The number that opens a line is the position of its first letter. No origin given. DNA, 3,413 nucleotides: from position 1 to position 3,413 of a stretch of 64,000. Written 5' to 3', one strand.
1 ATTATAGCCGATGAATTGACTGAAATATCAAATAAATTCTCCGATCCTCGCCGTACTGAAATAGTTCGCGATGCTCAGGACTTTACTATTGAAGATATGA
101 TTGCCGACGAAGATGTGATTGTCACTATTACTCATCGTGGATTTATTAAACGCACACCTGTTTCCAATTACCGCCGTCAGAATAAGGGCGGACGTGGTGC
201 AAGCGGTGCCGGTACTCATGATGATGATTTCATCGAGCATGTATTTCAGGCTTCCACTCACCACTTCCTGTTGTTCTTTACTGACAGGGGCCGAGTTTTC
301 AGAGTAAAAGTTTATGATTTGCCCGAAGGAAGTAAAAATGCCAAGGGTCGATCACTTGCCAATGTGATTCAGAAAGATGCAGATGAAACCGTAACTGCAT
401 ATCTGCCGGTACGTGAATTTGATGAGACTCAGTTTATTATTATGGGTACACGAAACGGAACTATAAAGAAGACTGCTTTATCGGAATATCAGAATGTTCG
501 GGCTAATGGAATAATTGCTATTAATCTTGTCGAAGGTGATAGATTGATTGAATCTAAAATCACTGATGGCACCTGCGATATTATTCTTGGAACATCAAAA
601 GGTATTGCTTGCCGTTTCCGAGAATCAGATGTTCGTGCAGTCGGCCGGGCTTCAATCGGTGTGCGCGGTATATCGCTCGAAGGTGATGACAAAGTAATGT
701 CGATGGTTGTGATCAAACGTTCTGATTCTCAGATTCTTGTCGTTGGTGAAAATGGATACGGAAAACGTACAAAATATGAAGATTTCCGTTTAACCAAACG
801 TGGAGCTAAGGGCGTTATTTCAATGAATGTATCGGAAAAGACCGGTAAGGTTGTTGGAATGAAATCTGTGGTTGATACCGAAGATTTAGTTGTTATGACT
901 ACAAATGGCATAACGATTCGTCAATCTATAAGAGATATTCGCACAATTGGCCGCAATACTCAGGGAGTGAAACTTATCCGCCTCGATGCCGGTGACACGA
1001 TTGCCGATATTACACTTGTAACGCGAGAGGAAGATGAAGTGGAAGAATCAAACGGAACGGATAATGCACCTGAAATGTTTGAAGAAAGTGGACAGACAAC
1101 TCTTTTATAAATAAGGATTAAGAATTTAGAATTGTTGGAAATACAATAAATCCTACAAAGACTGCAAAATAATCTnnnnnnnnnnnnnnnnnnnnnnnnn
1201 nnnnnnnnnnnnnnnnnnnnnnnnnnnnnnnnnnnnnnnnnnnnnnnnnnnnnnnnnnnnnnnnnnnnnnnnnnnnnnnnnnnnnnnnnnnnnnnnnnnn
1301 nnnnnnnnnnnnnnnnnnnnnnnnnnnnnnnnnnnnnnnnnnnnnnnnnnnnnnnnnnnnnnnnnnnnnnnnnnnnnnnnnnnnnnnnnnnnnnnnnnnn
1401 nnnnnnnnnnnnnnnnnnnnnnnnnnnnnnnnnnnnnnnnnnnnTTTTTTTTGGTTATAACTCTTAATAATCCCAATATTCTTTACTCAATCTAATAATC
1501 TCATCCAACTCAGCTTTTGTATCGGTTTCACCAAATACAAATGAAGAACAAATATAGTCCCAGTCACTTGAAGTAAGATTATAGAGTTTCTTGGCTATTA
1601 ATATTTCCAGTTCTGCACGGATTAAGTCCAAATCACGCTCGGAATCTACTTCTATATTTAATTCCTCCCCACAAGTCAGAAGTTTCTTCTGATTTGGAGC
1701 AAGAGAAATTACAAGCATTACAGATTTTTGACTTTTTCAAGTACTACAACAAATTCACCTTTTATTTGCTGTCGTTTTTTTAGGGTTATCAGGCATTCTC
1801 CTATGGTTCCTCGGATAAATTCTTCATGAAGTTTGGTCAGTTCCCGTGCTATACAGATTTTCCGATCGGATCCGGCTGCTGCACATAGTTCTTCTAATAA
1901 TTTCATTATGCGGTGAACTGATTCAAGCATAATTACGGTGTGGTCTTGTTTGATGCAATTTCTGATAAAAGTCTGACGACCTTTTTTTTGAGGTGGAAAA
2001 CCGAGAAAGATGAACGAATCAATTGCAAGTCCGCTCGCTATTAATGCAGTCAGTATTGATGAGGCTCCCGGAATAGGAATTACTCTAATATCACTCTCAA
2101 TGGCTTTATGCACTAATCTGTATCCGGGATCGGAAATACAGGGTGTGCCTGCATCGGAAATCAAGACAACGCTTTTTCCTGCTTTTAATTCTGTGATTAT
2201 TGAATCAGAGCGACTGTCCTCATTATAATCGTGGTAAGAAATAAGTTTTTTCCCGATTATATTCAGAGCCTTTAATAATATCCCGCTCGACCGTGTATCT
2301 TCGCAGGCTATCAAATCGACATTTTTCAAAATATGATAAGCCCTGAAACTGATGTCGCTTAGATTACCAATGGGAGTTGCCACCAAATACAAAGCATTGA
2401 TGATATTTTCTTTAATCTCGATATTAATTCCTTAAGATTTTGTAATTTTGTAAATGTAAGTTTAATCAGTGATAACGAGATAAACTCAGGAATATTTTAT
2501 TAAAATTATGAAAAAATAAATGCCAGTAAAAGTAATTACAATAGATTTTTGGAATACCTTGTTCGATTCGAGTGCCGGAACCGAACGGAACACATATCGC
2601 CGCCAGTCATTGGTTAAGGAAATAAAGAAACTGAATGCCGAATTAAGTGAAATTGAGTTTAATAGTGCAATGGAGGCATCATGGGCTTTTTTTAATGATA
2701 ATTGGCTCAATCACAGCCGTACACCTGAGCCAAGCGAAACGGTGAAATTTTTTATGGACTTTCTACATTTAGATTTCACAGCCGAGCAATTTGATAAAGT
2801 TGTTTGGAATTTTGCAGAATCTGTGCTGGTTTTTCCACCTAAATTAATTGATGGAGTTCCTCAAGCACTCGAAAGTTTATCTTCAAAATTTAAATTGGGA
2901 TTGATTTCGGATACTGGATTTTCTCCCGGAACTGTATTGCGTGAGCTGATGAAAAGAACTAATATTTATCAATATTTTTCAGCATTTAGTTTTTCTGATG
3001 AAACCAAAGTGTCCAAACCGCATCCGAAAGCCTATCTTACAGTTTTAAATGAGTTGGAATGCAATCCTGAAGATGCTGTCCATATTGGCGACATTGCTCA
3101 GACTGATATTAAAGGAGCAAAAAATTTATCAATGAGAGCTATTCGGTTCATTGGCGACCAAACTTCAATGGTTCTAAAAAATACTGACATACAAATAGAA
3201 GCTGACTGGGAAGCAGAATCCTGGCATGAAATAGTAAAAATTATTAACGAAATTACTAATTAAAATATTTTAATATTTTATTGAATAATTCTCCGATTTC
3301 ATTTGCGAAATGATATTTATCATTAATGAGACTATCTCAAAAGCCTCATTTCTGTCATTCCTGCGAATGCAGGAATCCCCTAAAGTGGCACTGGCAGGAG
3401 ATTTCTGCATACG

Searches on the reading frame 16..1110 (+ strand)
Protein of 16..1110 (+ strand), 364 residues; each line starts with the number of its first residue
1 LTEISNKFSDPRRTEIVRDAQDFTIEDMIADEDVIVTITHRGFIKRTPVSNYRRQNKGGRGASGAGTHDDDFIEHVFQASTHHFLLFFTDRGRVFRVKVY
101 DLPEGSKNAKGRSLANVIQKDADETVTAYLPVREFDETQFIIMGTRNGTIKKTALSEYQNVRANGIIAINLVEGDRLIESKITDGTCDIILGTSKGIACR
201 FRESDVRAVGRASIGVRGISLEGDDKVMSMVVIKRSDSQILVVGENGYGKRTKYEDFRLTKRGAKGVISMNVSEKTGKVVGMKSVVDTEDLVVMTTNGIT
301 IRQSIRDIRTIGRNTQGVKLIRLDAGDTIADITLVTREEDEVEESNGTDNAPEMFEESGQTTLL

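Call 15: search_protein_families(library=pfam, proteins=[window:16-1110:+], max_evalue=0.00001)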
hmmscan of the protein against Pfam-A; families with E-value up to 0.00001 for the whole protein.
window:16-1110:+ (364 aa): 1 family
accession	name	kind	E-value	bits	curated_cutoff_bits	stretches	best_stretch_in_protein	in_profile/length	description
PF03989.18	DNA_gyraseA_C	-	3.8e-67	222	27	6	239-285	2-47/48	DNA gyrase C-terminal domain, beta-propeller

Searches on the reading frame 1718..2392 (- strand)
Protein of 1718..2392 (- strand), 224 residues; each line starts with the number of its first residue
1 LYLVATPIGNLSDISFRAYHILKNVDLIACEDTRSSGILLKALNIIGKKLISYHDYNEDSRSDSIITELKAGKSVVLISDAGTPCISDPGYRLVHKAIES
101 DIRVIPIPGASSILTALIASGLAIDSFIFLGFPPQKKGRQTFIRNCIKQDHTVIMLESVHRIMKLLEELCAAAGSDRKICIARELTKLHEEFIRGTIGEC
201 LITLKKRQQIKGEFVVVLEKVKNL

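Call 15: search_protein_families(library=pfam, proteins=[window:1718-2392:-], max_evalue=0.00001)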
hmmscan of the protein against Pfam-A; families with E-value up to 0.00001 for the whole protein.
window:1718-2392:- (224 aa): 1 family
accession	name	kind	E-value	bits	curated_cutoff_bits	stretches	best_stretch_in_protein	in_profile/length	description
PF00590.25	TP_methylase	-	9e-31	107.9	27.8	1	2-199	3-210/212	Tetrapyrrole (Corrin/Porphyrin) Methylases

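Call 65: find_encoding_contigs(protein=window:1718-2392:-, flank=10000, max_places=2)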
Protein window:1718-2392:- (224 aa): no gene with exactly this product is on record in the collection.

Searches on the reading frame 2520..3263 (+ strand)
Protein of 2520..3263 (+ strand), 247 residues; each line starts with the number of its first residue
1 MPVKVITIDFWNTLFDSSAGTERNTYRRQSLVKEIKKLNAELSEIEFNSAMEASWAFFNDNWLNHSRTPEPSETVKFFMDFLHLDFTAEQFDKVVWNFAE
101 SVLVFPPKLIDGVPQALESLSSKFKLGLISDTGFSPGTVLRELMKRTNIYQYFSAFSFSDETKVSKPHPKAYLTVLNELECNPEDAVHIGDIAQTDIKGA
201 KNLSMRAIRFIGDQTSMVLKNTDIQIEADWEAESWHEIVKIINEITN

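Call 15: search_protein_families(library=pfam, proteins=[window:2520-3263:+], max_evalue=0.00001)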
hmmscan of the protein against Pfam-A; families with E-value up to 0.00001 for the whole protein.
window:2520-3263:+ (247 aa): 3 families
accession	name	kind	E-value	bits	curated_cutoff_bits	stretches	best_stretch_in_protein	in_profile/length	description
PF00702.32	Hydrolase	-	2.9e-17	64.1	26.4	1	3-202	1-189/191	haloacid dehalogenase-like hydrolase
PF13419.12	HAD_2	-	2.9e-16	60.6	23.8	1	107-208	78-176/178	Haloacid dehalogenase-like hydrolase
PF13242.12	Hydrolase_like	-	1.1e-08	35.3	22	1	165-208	3-46/75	HAD-hyrolase-like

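Call 67: find_encoding_contigs(protein=window:2520-3263:+, flank=10000, max_places=2)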
Protein window:2520-3263:+ (247 aa): 2 contigs read that carry it; 1 place shown.
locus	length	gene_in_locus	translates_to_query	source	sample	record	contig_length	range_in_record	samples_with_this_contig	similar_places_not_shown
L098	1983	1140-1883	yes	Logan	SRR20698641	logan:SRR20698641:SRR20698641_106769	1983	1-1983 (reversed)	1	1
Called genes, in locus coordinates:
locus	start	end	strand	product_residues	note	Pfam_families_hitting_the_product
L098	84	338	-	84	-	-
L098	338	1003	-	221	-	PF00590:TP_methylase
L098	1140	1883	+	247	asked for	PF00702:Hydrolase, PF13419:HAD_2, PF13242:Hydrolase_like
